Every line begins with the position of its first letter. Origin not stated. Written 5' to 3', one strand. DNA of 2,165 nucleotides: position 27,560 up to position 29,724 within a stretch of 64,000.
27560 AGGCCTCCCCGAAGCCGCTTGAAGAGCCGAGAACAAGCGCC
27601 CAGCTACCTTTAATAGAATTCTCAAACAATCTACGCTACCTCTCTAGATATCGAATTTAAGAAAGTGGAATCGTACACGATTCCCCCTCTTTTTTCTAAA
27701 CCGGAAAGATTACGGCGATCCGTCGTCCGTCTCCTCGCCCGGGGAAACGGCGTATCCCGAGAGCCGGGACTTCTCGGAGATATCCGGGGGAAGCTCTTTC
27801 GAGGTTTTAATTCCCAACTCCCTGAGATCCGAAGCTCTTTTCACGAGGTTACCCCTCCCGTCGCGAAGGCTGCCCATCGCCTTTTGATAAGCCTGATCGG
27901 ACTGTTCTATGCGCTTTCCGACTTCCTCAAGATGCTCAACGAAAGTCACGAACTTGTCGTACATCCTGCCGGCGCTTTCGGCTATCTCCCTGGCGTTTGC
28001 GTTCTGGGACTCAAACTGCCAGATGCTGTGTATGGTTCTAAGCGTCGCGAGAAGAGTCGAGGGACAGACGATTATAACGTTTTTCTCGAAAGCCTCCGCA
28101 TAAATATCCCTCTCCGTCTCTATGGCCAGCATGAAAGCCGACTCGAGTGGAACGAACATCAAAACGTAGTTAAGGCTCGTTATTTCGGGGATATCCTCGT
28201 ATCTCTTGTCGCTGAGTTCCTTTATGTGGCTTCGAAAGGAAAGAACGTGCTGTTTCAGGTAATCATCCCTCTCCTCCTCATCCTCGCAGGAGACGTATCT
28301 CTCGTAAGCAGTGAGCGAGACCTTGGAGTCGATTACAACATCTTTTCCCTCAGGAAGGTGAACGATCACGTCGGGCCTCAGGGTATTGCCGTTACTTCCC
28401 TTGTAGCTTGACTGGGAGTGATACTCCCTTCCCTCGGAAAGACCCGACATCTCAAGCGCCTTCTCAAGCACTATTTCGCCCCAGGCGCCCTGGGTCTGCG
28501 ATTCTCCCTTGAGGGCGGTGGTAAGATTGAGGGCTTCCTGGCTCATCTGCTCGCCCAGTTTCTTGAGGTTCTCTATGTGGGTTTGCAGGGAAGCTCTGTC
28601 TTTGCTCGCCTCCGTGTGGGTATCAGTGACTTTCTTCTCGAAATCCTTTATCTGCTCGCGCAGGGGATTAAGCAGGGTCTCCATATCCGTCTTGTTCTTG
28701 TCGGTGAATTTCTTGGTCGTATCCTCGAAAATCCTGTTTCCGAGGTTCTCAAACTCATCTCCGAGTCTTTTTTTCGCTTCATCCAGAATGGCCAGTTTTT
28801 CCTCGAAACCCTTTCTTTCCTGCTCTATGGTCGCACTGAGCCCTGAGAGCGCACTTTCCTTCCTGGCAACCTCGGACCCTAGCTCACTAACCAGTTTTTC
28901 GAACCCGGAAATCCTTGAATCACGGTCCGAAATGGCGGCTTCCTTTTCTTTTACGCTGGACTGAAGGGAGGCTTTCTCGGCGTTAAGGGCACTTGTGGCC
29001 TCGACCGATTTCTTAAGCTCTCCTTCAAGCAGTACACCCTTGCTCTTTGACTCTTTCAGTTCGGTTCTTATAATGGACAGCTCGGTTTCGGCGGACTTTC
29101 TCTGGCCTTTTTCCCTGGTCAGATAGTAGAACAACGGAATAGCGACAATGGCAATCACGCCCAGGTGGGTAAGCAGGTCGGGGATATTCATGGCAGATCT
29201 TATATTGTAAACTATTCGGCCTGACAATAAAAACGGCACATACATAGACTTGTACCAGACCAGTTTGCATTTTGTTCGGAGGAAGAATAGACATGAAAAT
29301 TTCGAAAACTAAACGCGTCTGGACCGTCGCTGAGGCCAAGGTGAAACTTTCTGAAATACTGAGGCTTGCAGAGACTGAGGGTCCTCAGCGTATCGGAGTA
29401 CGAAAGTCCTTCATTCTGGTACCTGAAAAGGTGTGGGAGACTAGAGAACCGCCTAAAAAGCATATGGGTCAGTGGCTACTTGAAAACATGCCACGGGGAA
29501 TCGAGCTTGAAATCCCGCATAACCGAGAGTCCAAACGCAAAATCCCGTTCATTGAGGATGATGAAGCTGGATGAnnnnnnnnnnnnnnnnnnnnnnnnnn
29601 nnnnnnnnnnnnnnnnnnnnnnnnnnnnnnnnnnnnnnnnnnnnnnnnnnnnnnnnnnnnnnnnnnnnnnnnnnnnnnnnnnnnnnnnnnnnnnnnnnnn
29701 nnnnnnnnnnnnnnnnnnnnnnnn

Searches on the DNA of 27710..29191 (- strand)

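Call 43: search_rna_families(source=L085, start=6200, end=7250, threshold=evalue, max_evalue=10, show_alignments=3)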
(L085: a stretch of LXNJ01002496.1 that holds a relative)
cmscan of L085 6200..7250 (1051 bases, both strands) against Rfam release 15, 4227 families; matches with E-value up to 10: 4.
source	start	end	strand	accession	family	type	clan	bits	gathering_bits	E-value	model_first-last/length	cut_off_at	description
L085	6200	6305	+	RF02541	LSU_rRNA_bacteria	Gene; rRNA;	CL00112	70.6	50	1.5e-20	2820-2925/2925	5'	Bacterial large subunit ribosomal RNA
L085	7165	7194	+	RF02438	SpF51_sRNA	Gene; sRNA;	-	18.6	50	1.7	1-45/45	no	Streptococcus sRNA SpF51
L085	7043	7094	-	RF01276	sR53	Gene; snRNA; snoRNA; CD-box;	-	14.3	49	1.5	1-60/60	no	Small nucleolar RNA sR53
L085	7159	7224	-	RF00064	HgcG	Gene; snRNA; snoRNA; HACA-box;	-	13.2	77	0.4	1-276/276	no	HgcG RNA (Pab40)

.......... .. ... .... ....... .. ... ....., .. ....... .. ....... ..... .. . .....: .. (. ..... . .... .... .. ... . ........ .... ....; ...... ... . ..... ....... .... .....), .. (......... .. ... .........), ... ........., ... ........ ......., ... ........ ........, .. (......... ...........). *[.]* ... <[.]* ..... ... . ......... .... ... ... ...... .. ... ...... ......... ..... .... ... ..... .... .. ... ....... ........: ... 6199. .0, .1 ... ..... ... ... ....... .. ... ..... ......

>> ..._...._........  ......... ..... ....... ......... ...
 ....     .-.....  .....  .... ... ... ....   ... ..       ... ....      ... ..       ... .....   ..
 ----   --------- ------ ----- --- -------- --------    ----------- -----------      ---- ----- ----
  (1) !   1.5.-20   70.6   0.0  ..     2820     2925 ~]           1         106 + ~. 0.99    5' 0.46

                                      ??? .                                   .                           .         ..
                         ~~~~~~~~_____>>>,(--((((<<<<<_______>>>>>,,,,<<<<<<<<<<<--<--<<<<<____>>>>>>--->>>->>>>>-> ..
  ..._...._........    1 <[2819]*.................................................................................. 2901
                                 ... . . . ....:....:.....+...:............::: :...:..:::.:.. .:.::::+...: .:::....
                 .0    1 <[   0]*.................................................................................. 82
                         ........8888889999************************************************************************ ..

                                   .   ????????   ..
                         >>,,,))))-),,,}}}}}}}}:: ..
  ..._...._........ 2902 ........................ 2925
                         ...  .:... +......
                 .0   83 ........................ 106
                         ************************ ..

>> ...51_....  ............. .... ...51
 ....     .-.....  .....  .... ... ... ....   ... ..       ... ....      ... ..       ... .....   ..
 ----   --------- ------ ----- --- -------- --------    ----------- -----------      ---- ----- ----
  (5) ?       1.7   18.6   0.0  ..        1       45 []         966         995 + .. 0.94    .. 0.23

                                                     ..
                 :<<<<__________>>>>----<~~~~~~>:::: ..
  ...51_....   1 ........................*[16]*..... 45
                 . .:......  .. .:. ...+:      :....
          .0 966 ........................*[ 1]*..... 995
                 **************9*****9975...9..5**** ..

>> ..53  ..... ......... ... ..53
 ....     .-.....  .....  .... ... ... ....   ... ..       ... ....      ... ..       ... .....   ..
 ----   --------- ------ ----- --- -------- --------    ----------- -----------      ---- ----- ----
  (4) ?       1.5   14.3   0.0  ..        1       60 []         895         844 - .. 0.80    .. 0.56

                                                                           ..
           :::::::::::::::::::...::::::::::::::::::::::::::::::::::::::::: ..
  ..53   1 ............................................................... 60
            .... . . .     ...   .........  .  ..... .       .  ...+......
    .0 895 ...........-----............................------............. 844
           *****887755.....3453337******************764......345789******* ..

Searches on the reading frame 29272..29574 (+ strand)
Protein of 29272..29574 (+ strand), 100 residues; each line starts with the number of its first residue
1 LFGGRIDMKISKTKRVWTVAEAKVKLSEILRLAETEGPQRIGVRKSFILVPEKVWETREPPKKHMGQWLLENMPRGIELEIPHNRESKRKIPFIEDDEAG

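Call 9: search_protein_families(library=pfam, proteins=[window:29272-29574:+], max_evalue=0.01)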
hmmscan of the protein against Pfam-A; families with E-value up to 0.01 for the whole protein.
window:29272-29574:+ (100 aa): 1 family
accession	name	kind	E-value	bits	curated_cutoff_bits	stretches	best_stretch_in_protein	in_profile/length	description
PF02604.26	PhdYeFM_antitox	-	0.00044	20.4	29.8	1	15-70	2-59/74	Antitoxin Phd_YefM, type II toxin-antitoxin system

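Call 63: search_protein_families(library=ncbifam, proteins=[window:29272-29574:+], max_evalue=0.001)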
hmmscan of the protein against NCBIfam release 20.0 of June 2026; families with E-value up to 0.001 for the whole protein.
window:29272-29574:+ (100 aa): 0 families
